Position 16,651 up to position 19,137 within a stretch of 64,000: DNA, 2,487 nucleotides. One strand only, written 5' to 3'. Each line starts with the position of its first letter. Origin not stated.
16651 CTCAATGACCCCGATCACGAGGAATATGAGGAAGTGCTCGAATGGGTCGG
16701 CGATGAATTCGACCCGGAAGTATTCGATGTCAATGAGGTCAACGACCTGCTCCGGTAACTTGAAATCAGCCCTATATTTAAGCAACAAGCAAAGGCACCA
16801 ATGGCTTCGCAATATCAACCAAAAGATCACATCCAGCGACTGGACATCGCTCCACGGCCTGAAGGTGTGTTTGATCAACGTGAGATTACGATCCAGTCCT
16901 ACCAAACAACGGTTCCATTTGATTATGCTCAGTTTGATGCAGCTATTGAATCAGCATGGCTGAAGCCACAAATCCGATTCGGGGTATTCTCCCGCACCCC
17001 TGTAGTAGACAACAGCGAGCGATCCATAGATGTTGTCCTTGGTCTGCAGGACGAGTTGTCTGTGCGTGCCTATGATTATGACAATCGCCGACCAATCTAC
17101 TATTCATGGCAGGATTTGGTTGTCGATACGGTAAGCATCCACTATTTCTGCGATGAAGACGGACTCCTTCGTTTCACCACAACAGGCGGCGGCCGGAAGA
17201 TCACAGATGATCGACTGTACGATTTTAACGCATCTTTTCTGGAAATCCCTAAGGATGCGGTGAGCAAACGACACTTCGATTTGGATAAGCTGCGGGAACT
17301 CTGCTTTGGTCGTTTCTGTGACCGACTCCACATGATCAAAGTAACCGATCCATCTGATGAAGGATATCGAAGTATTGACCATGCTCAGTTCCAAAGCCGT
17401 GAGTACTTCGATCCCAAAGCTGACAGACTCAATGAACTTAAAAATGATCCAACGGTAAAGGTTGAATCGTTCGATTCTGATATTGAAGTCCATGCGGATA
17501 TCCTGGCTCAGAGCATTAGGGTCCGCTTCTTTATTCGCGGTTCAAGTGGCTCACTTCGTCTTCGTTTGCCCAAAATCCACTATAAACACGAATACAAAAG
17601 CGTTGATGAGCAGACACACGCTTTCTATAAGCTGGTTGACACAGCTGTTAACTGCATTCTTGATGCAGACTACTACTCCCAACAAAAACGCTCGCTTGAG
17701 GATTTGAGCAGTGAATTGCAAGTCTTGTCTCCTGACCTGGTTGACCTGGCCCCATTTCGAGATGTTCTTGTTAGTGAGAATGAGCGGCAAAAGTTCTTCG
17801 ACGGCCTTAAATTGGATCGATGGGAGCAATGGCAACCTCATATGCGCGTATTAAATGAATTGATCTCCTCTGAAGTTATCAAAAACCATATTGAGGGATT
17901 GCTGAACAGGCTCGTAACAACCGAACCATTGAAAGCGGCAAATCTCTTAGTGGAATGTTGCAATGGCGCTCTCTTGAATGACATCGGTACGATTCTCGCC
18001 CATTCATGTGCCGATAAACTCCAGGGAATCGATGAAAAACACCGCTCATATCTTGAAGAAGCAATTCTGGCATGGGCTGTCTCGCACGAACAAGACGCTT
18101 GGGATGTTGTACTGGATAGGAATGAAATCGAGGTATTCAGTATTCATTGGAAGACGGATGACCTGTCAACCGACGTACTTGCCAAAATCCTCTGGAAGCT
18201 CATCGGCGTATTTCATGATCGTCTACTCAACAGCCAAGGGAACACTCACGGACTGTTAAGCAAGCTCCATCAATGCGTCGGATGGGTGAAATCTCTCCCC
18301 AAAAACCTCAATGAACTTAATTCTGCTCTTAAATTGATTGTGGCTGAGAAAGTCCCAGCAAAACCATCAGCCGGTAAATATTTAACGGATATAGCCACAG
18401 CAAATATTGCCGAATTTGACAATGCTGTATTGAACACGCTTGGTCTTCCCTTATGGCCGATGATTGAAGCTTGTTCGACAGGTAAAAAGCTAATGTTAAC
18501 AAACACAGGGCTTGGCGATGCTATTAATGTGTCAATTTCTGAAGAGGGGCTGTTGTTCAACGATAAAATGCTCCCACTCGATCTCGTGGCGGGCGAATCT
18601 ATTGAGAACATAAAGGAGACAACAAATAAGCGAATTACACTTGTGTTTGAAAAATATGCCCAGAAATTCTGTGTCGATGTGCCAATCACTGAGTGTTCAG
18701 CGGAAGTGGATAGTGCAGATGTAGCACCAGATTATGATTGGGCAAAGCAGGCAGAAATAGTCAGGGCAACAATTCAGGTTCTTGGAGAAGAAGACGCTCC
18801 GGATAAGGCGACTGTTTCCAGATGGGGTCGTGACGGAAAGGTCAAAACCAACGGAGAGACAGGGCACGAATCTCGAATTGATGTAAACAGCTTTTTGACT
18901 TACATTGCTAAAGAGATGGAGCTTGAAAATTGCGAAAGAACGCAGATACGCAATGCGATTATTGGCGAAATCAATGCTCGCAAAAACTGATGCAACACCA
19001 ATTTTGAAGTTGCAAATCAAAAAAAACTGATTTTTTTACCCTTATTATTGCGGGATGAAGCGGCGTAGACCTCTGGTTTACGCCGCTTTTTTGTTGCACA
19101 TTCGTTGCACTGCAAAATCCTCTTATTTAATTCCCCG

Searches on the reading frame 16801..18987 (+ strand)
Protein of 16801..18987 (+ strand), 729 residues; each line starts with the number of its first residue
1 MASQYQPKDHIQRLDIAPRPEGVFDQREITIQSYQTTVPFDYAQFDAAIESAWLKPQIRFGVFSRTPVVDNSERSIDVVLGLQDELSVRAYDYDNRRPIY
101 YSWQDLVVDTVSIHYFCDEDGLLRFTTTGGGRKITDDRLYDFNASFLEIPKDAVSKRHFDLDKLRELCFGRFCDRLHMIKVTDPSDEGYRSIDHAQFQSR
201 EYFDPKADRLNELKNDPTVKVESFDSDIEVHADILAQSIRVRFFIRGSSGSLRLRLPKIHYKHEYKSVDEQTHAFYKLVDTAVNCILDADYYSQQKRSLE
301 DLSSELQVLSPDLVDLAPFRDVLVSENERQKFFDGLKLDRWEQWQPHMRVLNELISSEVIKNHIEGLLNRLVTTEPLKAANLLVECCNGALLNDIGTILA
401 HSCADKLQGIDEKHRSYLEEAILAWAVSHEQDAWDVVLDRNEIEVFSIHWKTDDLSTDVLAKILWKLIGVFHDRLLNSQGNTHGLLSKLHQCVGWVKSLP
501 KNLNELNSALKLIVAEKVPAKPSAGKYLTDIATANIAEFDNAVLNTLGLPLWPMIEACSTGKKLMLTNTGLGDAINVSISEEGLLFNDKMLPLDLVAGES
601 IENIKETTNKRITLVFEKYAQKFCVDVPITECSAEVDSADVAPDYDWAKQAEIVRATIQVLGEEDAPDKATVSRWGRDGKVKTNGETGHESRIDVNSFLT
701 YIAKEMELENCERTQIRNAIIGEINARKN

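Call 3: search_protein_families(library=pfam, proteins=[window:16801-18987:+], max_evalue=1)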
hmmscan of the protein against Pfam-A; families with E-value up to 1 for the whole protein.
window:16801-18987:+ (729 aa): 0 families

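Call 4: search_protein_families(library=padloc, proteins=[window:16801-18987:+], max_evalue=1)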
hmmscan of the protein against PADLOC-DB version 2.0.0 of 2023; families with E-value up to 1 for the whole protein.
window:16801-18987:+ (729 aa): 0 families

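Call 5: search_protein_families(library=ncbifam, proteins=[window:16801-18987:+], max_evalue=1)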
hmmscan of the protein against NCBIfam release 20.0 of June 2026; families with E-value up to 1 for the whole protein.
window:16801-18987:+ (729 aa): 2 families
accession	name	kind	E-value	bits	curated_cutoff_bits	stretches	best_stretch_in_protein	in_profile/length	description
TIGR03730.1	tungstate_WtpA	equivalog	0.0093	15.1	242.75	1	187-285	123-222/275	tungstate ABC transporter substrate-binding protein WtpA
NF045467.1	Opp4A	equivalog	0.064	11.5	650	1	82-117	491-526/556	oligopeptide ABC transporter substrate-binding protein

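Call 6: search_protein_families(library=phrogs, proteins=[window:16801-18987:+], max_evalue=1)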
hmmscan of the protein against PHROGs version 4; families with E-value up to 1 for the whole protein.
window:16801-18987:+ (729 aa): 1 family
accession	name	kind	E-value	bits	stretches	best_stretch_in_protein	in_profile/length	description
phrog_17077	-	unknown function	0.34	12.4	0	416-466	20-69/94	-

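Call 12: find_homologous_proteins(query=window:16801-18987:+)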
Query window:16801-18987:+ (729 aa): 142 proteins with E <= 0.001 among 8000 candidates; the best 120 are listed.
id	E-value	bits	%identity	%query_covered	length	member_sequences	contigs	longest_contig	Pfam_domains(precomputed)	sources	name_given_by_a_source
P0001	0.0e+0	1671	100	100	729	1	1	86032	-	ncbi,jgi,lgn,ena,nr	ncbi:MAG: hypothetical protein OEV87_00605 [Phycisphaerae bacterium]|nr:hypothetical protein [Phycis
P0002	8.0e-246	836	52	100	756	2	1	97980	-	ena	-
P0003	1.1e-236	806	57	86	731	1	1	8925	-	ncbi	-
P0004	6.8e-233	793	51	100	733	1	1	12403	-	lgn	-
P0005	1.0e-221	756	46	92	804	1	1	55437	-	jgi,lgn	jgi:hypothetical protein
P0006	7.1e-219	747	47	100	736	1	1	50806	-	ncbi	-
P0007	1.2e-217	743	48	100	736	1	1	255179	-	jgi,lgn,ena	-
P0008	3.4e-217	741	49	100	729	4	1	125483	-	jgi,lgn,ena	-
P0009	3.6e-216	738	47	100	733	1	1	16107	-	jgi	-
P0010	8.6e-216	737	48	100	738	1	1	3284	-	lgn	-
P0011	9.2e-216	737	47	100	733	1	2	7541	-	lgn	-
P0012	1.9e-215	736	48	100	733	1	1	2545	-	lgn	-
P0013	3.9e-214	731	48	100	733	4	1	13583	-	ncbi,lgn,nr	ncbi:MAG: hypothetical protein JXQ75_13490 [Phycisphaerae bacterium]|nr:hypothetical protein [Phycis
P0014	9.4e-214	730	47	100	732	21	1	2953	-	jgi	-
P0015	2.1e-212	726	47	100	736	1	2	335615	-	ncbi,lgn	-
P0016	3.6e-212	725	50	88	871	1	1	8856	-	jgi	-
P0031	1.1e-201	690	49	88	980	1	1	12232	PF00158.33,PF25601.2,PF14532.13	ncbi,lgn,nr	ncbi:MAG: sigma 54-interacting transcriptional regulator [Planctomycetia bacterium]|nr:sigma 54-inte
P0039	4.2e-198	678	47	88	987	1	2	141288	PF00158.33,PF25601.2,PF14532.13,PF07728.21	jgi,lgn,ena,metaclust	metaclust:\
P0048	9.2e-196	671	48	87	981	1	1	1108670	PF00158.33,PF25601.2,PF14532.13,PF07728.21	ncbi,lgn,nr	ncbi:MAG: hypothetical protein KatS3mg105_0577 [Gemmatales bacterium]|nr:MAG: hypothetical protein K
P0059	1.3e-192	660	45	93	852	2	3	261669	-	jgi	jgi:hypothetical protein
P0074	2.6e-186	639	47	88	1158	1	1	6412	PF00158.33,PF25601.2,PF00493.30,PF14532.13,PF07728.21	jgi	jgi:DNA-binding NtrC family response regulator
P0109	9.2e-169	581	44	88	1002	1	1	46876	PF00158.33,PF25601.2,PF14532.13,PF07728.21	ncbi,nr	ncbi:MAG: sigma-54-dependent Fis family transcriptional regulator [Phycisphaeraceae bacterium]|nr:si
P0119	4.4e-164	566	43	88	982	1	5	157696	PF00158.33,PF25601.2,PF14532.13,PF07728.21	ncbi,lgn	-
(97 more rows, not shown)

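Call 13: search_solved_structures(query=window:16801-18987:+, max_evalue=10)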
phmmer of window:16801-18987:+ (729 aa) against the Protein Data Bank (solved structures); distinct sequences matched with E-value up to 10: 2.
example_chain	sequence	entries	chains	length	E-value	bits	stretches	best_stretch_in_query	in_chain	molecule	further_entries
3fk8_A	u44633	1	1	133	0.34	12.5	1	88-146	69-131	Disulphide isomerase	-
2fbh_A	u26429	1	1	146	1.1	10.9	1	364-424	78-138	transcriptional regulator PA3341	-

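Call 15: search_protein_families(library=pfam, proteins=[P0031, P0048, P0074, P0005, P0016, P0059, P0002, P0109], max_evalue=0.01)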
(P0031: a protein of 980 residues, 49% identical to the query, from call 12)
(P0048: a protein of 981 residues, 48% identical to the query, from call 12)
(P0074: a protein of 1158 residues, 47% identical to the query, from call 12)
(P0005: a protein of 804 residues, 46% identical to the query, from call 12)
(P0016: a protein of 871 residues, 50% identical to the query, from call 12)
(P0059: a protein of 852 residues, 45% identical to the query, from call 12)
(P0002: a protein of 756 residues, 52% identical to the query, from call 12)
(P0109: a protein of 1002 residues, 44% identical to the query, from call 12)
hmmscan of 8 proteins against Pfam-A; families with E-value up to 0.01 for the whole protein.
P0031 (980 aa): 7 families
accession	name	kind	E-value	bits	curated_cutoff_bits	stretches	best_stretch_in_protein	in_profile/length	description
PF00158.32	Sigma54_activat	-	2.4e-29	102.6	20.2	1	671-837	2-163/168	Sigma-54 interaction domain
PF25601.1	AAA_lid_14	-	3.2e-12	46.5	27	1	846-900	1-64/87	AAA+ ATPase lid domain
PF14532.12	Sigma54_activ_2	-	1.4e-10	42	25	1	671-845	1-138/138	Sigma-54 interaction domain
PF07728.20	AAA_5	-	6.4e-05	23.4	22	1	695-817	1-123/139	AAA domain (dynein-related subfamily)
PF00493.29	MCM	-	0.00041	20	23.3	1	695-798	59-151/224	MCM P-loop domain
PF13191.12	AAA_16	-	0.0033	18.4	32.6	1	692-722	22-53/167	AAA ATPase domain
PF00004.35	AAA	-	0.0051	17.7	21.2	0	696-820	1-111/131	ATPase family associated with various cellular activities (AAA)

P0048 (981 aa): 9 families
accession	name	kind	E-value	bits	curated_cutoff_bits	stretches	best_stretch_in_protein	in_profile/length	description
PF00158.32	Sigma54_activat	-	3.7e-31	108.5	20.2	1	670-836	2-163/168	Sigma-54 interaction domain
PF14532.12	Sigma54_activ_2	-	1.1e-13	52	25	1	670-844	1-138/138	Sigma-54 interaction domain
PF25601.1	AAA_lid_14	-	1.9e-08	34.4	27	1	845-909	1-71/87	AAA+ ATPase lid domain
PF07728.20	AAA_5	-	4.2e-07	30.5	22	1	694-818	1-125/139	AAA domain (dynein-related subfamily)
PF00493.29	MCM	-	3.9e-05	23.3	23.3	1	691-797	56-151/224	MCM P-loop domain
PF13191.12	AAA_16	-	0.00025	22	32.6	1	686-723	18-55/167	AAA ATPase domain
PF00004.35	AAA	-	0.0011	19.8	21.2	1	695-838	1-126/131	ATPase family associated with various cellular activities (AAA)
PF07724.20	AAA_2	-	0.0019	18.7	27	1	695-849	6-164/166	AAA domain (Cdc48 subfamily)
PF01078.27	Mg_chelatase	-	0.0029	17.5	20.3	0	752-797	91-136/207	Magnesium chelatase, subunit ChlI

P0074 (1158 aa): 9 families
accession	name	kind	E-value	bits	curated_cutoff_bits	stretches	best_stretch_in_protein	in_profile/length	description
PF00158.32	Sigma54_activat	-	2.1e-31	109.3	20.2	1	671-839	2-165/168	Sigma-54 interaction domain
PF14532.12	Sigma54_activ_2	-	1.8e-12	48.1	25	1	671-845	1-138/138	Sigma-54 interaction domain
PF25601.1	AAA_lid_14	-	9.4e-11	41.8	27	1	846-898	1-62/87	AAA+ ATPase lid domain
PF07728.20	AAA_5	-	2.1e-06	28.2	22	1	696-818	2-124/139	AAA domain (dynein-related subfamily)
PF00493.29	MCM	-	3.4e-06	26.8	23.3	1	689-798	53-151/224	MCM P-loop domain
PF00004.35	AAA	-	6.8e-05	23.8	21.2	1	696-817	1-110/131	ATPase family associated with various cellular activities (AAA)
PF13191.12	AAA_16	-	0.00025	22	32.6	1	678-720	13-51/167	AAA ATPase domain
PF07724.20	AAA_2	-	0.001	19.6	27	1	695-824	5-132/166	AAA domain (Cdc48 subfamily)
PF13401.12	AAA_22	-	0.0028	18.4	27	0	693-729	5-41/130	AAA domain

P0005 (804 aa): 0 families

P0016 (871 aa): 0 families

P0059 (852 aa): 0 families

P0002 (756 aa): 1 family
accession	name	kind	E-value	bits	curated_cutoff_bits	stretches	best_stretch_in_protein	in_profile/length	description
PF12728.13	HTH_17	-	0.0022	18.7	27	0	695-731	14-49/51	Helix-turn-helix domain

P0109 (1002 aa): 8 families
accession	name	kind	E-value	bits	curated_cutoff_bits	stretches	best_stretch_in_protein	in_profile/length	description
PF00158.32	Sigma54_activat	-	5.4e-34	117.8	20.2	1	690-857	2-164/168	Sigma-54 interaction domain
PF14532.12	Sigma54_activ_2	-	3.8e-13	50.3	25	1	690-864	1-138/138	Sigma-54 interaction domain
PF25601.1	AAA_lid_14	-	5.2e-07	29.8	27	1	865-916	1-61/87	AAA+ ATPase lid domain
PF07728.20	AAA_5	-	5.9e-06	26.8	22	1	714-836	1-123/139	AAA domain (dynein-related subfamily)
PF00493.29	MCM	-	5.4e-05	22.9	23.3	1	704-816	49-150/224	MCM P-loop domain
PF05496.18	RuvB_N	-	0.00023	21.4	27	0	707-735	28-56/159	Holliday junction DNA helicase RuvB P-loop domain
PF13191.12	AAA_16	-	0.0014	19.5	32.6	0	711-739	23-51/167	AAA ATPase domain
PF01078.27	Mg_chelatase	-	0.0051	16.7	20.3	0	711-733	21-43/207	Magnesium chelatase, subunit ChlI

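Call 20: find_related_loci(query=A1, collection=genome_contigs, flank=8000)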
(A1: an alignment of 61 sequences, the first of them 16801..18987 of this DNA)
Query A1 (729 aa) in genome_contigs; peptide patterns used: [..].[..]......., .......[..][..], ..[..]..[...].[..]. (x = any residue, [..] = any of these).
108 stretches matched a pattern; 30 encode a relative of the query (tblastn E <= 1e-3); 30 distinct loci.
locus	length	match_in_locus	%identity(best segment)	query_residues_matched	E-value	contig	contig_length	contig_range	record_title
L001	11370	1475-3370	50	1-632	0e+0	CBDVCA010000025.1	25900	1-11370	MAG TPA_asm: uncultured bacterium isolate SRR22302365_binner123_Refined_46 genome assembly, contig: ERZ25074835.1052, wh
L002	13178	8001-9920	49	1-640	0e+0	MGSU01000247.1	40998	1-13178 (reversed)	MAG: Deltaproteobacteria bacterium RIFOXYA12_FULL_61_11 rifixya3_full_scaffold_559, whole genome shotgun sequence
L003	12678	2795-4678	50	3-630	0e+0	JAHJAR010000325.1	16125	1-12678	MAG: Planctomycetota bacterium isolate Modern_marine.mb.222 Modern_marine.mb.222_k141_2345204, whole genome shotgun sequ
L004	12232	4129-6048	49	1-640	0e+0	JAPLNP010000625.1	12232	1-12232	MAG: Planctomycetia bacterium isolate LacPavin_0920_SED3_MAG_64_13 LacPavin_0920_SED3_scaffold_1160775, whole genome sho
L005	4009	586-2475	47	1-630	0e+0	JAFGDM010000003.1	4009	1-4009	MAG: Deltaproteobacteria bacterium isolate Zod_Metabat.1176 k87_45524, whole genome shotgun sequence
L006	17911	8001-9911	48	1-637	0e+0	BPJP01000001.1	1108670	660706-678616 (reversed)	MAG: Gemmatales bacterium KatS3mg105 DNA, contig_2733, whole genome shotgun sequence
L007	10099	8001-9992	48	1-663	0e+0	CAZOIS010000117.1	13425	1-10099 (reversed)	MAG TPA_asm: uncultured Lentisphaeraceae bacterium isolate SRP220891_co1_81 genome assembly, contig: NODE_8807_length_13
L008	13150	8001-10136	43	1-724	0e+0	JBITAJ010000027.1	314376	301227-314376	MAG: Sedimentisphaeraceae bacterium JB056 k141_75682, whole genome shotgun sequence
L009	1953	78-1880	47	1-601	0e+0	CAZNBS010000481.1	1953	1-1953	MAG TPA_asm: uncultured Burkholderiales bacterium isolate SRP239054_co1_57 genome assembly, contig: NODE_64618_length_19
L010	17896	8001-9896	47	3-630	0e+0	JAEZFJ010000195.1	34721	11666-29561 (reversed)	MAG: Proteobacteria bacterium isolate OH_CBrB_48 k127_556155, whole genome shotgun sequence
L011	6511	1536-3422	46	1-630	0e+0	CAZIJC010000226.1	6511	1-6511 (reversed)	MAG TPA_asm: uncultured Anaerolineales bacterium isolate SRP068000_co4_80 genome assembly, contig: NODE_22577_length_651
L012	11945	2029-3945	44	1-642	2e-176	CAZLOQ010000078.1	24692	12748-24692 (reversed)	MAG TPA_asm: uncultured Chitinophaga sp. isolate binchicken_co340_49 genome assembly, contig: NODE_1007_length_24692_cov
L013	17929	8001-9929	44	1-643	2e-173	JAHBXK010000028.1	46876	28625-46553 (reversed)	MAG: Phycisphaeraceae bacterium isolate ACE_PLA18 PLA18_28, whole genome shotgun sequence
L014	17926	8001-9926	43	1-643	7e-173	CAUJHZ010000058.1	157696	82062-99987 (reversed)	MAG: Planctomycetota bacterium isolate KLAP200 genome assembly, contig: KLAP200_19754, whole genome shotgun sequence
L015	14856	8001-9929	43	1-643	3e-170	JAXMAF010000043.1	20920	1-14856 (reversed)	MAG: Phycisphaerales bacterium isolate STL-PLA3 C3.153.fa-43, whole genome shotgun sequence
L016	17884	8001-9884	43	1-629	7e-162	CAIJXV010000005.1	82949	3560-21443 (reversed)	uncultured bacterium isolate Loclat_bin-05825 genome assembly, contig: bin-05825:005/124, whole genome shotgun sequence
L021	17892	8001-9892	60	1-629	2e-163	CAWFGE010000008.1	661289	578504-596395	MAG: uncultured Planctomycetaceae bacterium isolate MFD05684.bin.1.171 genome assembly, contig: contig_20979, whole geno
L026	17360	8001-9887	43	1-629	4e-164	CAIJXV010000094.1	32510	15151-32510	uncultured bacterium isolate Loclat_bin-05825 genome assembly, contig: bin-05825:094/124, whole genome shotgun sequence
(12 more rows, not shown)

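Call 22: find_encoding_contigs(protein=P0002, flank=6000, max_places=2)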
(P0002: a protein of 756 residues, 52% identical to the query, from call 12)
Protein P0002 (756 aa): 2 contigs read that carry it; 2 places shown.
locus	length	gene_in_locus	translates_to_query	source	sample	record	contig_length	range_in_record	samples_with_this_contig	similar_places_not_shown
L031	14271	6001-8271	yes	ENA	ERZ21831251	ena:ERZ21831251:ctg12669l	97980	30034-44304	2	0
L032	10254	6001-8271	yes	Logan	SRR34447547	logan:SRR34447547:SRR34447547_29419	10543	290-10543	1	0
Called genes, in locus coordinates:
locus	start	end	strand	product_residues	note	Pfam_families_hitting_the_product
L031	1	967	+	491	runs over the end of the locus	PF01408:GFO_IDH_MocA, PF19051:GFO_IDH_MocA_C2 (weak)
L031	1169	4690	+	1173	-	PF17132:Glyco_hydro_106, PF22666:Glyco_hydro_2_N2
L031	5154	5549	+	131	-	PF13340:DUF4096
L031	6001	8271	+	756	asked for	-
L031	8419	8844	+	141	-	-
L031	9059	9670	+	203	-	PF04542:Sigma70_r2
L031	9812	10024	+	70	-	-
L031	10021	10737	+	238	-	PF13479:AAA_24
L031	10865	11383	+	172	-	PF05037:DUF669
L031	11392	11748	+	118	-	PF05866:RusA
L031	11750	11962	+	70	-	-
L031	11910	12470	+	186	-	-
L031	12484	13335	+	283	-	-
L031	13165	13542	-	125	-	-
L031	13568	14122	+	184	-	PF14359:DUF4406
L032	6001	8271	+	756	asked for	-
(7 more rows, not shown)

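Call 23: find_encoding_contigs(protein=P0007, flank=6000, max_places=2)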
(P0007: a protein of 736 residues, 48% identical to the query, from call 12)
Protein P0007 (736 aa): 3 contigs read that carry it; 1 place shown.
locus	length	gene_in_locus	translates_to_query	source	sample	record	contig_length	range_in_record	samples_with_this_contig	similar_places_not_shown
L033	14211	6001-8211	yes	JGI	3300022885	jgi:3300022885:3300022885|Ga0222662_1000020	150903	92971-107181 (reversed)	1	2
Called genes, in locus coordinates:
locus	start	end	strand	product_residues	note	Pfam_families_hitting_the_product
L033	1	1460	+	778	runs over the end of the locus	PF02463:SMC_N (weak), PF13166:AAA_13 (faint), PF13175:AAA_15, PF13476:AAA_23 (weak), PF13555:AAA_29 (weak), PF13304:AAA_21 (weak)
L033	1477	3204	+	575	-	PF01555:N6_N4_Mtase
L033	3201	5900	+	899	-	PF04851:ResIII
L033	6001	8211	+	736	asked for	-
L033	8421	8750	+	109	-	-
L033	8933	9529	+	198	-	-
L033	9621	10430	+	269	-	PF12684:DUF3799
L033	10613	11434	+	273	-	PF13191:AAA_16 (faint), PF13479:AAA_24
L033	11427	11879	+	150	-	PF05037:DUF669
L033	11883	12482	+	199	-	PF05866:RusA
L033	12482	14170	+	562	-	PF00270:DEAD, PF04851:ResIII, PF00271:Helicase_C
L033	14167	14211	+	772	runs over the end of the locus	PF09250:Prim-Pol, PF13148:DUF3987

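Call 24: find_encoding_contigs(protein=P0008, flank=6000, max_places=2)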
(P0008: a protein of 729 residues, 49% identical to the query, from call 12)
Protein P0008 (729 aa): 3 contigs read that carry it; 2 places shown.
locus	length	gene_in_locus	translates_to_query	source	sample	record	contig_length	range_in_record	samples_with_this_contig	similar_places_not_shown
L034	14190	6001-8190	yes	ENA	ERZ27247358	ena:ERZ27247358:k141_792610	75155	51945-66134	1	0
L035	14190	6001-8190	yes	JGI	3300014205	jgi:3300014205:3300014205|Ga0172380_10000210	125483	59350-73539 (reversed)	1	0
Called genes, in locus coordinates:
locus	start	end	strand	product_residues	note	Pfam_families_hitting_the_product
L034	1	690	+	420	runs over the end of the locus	PF01420:Methylase_S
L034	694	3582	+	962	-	PF04313:HSDR_N, PF04851:ResIII, PF18766:SWI2_SNF2, PF22679:T1R_D3-like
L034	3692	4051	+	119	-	PF13560:HTH_31, PF01381:HTH_3, PF12844:HTH_19, PF13413:HTH_25 (weak)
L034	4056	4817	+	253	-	PF06114:Peptidase_M78 (faint)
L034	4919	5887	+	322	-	-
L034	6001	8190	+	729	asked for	-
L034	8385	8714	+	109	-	-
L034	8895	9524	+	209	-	-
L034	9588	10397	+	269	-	PF12684:DUF3799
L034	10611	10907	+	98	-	-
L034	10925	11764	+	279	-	PF13479:AAA_24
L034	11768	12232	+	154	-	PF05037:DUF669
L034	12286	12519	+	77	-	-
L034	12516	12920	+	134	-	PF05866:RusA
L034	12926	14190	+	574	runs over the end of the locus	PF00270:DEAD, PF04851:ResIII, PF00271:Helicase_C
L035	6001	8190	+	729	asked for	-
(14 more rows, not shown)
